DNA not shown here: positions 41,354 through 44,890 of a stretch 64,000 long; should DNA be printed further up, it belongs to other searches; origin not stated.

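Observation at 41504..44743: Stand-alone zinc-ribbon / class III cyclase / STAND ATPase / TPR protein wedged between housekeeping genes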

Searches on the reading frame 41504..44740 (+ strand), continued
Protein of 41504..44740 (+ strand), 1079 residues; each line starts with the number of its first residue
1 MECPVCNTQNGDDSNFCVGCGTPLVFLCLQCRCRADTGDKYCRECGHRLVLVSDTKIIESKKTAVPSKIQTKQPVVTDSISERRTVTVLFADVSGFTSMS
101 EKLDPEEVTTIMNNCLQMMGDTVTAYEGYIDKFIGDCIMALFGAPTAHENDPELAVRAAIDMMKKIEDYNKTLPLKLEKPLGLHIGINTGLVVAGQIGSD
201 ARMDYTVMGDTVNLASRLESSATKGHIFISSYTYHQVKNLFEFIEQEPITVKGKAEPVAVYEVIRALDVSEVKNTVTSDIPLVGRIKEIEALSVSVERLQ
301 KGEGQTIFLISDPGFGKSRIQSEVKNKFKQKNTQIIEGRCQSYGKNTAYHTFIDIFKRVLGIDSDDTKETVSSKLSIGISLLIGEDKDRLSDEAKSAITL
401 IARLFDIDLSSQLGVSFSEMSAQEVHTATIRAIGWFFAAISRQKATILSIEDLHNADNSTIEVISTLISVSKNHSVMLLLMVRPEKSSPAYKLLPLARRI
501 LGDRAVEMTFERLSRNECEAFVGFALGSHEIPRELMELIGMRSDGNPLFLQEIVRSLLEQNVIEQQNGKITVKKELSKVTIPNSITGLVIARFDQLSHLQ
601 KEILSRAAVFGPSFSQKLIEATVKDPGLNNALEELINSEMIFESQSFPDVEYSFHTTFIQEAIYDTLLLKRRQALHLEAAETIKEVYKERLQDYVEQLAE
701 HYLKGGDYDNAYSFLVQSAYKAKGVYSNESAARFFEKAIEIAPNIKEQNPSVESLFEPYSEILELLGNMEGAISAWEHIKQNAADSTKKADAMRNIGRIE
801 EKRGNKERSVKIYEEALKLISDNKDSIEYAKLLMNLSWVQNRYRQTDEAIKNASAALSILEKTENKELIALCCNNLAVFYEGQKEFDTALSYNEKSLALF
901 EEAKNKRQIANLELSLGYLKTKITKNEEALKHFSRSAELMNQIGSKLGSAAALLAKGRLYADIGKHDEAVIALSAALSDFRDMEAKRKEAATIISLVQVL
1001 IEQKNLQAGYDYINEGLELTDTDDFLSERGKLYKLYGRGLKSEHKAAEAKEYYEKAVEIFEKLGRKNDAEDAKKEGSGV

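Call 63: find_encoding_contigs(protein=P0088, flank=8000, max_places=1)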
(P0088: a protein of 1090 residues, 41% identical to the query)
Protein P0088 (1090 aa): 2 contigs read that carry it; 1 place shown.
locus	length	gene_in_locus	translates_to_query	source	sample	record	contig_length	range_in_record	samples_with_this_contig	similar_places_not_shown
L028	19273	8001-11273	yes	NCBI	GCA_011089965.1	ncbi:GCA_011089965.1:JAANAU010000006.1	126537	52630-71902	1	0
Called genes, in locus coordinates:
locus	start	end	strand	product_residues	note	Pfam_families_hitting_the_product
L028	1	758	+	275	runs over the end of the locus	PF03705:CheR_N, PF01739:CheR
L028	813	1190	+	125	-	PF00072:Response_reg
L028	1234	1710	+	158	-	PF13690:CheX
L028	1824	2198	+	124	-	PF00072:Response_reg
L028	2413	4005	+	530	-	-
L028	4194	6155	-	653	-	PF00353:HemolysinCabind (weak), PF03160:Calx-beta, PF20579:LapA (faint), PF03160:Calx-beta, PF00353:HemolysinCabind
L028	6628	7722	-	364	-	PF01522:Polysacc_deac_1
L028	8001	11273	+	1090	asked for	PF12773:DZR, PF13240:Zn_Ribbon_1 (faint), PF00211:Guanylate_cyc, PF13191:AAA_16, PF13176:TPR_7 (faint), PF07719:TPR_2 (faint), PF17874:TPR_MalT, PF13424:TPR_12, +3 more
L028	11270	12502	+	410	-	PF00072:Response_reg, PF12706:Lactamase_B_2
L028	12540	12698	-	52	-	-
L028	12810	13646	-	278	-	PF03781:FGE-sulfatase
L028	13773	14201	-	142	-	PF01850:PIN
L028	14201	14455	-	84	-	PF02604:PhdYeFM_antitox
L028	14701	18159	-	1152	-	PF03781:FGE-sulfatase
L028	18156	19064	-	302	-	PF00158:Sigma54_activat (faint), PF20030:bpMoxR (faint), PF00004:AAA (faint), PF07724:AAA_2 (faint), PF07728:AAA_5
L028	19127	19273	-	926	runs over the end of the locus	-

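Call 68: predict_structure(alignment_id=A1)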
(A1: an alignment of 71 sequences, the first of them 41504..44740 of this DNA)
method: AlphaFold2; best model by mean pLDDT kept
length: 1079 residues; sequences in the alignment: 71
mean_pLDDT: 83.8   pTM: 0.65
mean pLDDT of the five models: 83.8, 82.5, 81.3, 79.9, 77.9
residues with pLDDT >= 90: 383; 70-90: 597; 50-70: 47; < 50: 52
segments of 3 or more residues with pLDDT < 50: 53-81, 195-207, 270-278
pLDDT, mean of each block of 10 residues (from residue 1): 83 84 84 83 85 40 32 35 73 85 84 89 86 84 64 88 89 79 89 48 47 85 88 78 86 74 76 45 83 89 93 77 74 82 73 87 74 87 86 89 87 77 82 92 91 86 93 94 82 90 91 87 85 87 83 83 83 83 73 85 90 82 85 84 66 77 80 90 86 87 92 93 83 93 87 91 85 93 90 93 86 95 92 94 90 96 92 93 92 94 88 92 92 92 82 95 94 91 83 95 93 93 88 95 91 95 89 86
secondary structure, 60 per line:
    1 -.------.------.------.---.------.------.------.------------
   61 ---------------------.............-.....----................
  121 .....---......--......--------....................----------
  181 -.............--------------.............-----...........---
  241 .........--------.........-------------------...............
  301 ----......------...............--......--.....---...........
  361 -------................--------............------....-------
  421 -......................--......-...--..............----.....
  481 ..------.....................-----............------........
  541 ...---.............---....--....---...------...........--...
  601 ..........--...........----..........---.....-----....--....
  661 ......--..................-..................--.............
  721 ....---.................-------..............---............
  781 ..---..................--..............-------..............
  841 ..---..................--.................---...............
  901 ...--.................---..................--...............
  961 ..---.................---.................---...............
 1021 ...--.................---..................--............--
elements in order (helices of 4 or more, strands of 3 or more residues): E82-94 H96-100 H105-125 E129-134 E137-142 H151-170 E182-194 H209-221 E227-230 H231-237 E241-249 E258-266 H286-300 E305-310 H317-331 E334-339 H342-346 H350-360 H368-383 H392-403 H410-413 H422-443 E446-451 H458-471 E476-482 H489-504 E505-509 H515-526 H533-543 H547-559 E563-566 E569-572 H585-595 H598-610 E613-615 H616-623 H628-637 E641-645 E651-654 H657-666 H669-686 H688-705 H708-724 H728-744 H752-765 H769-782 H786-803 H806-819 H827-842 H846-863 H866-882 H886-903 H906-922 H926-943 H946-962 H966-982 H986-1002 H1006-1023 H1026-1042 H1046-1063 H1066-1077

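Call 71: fold_search(model_id=the predicted structure, library=pdb)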
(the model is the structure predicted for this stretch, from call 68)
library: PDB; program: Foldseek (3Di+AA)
matches with E <= 10: 1801; with E <= 0.001: 622
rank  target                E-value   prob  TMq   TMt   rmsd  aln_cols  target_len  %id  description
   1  6mfv_A                3.7e-15  1.00  0.33  0.47  10.9       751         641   12  Crystal structure of the Signal Transduction ATPase with Numerous Domains (STAND) protein with a tetratricopeptide rep (released 2019-02-20)
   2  3r5g_B                2.4e-12  1.00  0.17  0.85   2.9       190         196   40  Crystal structure of the adenylyl cyclase CyaB from P. aeruginosa (released 2012-01-11)
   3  3r5g_A                3.1e-12  1.00  0.17  0.85   3.2       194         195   41  Crystal structure of the adenylyl cyclase CyaB from P. aeruginosa (released 2012-01-11)
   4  2w01_D                3.1e-11  1.00  0.17  0.83   3.3       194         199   40  Crystal structure of the guanylyl cyclase Cya2 (released 2008-09-30)
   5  2w01_C                5.5e-11  1.00  0.17  0.82   3.5       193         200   40  Crystal structure of the guanylyl cyclase Cya2 (released 2008-09-30)
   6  2w01_A                9.8e-11  1.00  0.16  0.81   3.1       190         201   40  Crystal structure of the guanylyl cyclase Cya2 (released 2008-09-30)
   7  2w01_B                1.3e-10  1.00  0.16  0.83   3.1       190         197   40  Crystal structure of the guanylyl cyclase Cya2 (released 2008-09-30)
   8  6fht_A                1.9e-10  1.00  0.17  0.24   2.7       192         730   41  Crystal structure of an artificial phytochrome regulated adenylate/guanylate cyclase in its dark adapted Pr form (released 2018-04-18)
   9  1wc0_A                2.4e-10  1.00  0.16  0.78   3.3       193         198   32  Soluble adenylyl cyclase CyaC from S. platensis in complex with alpha, beta-methylene-ATP (released 2004-12-20)
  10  1wc1_B                2.5e-10  1.00  0.15  0.78   3.5       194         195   31  Soluble adenylyl cyclase CyaC from S. platensis in complex with Rp- ATPalphaS (released 2004-12-20)
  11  5dse_C                3.0e-10  1.00  0.23  0.33  32.3       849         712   12  Crystal Structure of the TTC7B/Hyccin Complex (released 2015-12-02)
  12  1wc4_A                3.3e-10  1.00  0.16  0.79   4.1       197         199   31  Soluble adenylyl cyclase CyaC from S. platensis in complex with alpha, beta-methylene-ATP and Europium (released 2004-12-20)
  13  3sf4_B                3.8e-10  1.00  0.24  0.61   6.3       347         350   20  Crystal structure of the complex between the conserved cell polarity proteins Inscuteable and LGN (released 2011-11-23)
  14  1wc0_B                4.4e-10  1.00  0.16  0.81   3.2       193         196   32  Soluble adenylyl cyclase CyaC from S. platensis in complex with alpha, beta-methylene-ATP (released 2004-12-20)
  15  6fht_B                4.5e-10  1.00  0.16  0.23   2.7       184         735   42  Crystal structure of an artificial phytochrome regulated adenylate/guanylate cyclase in its dark adapted Pr form (released 2018-04-18)
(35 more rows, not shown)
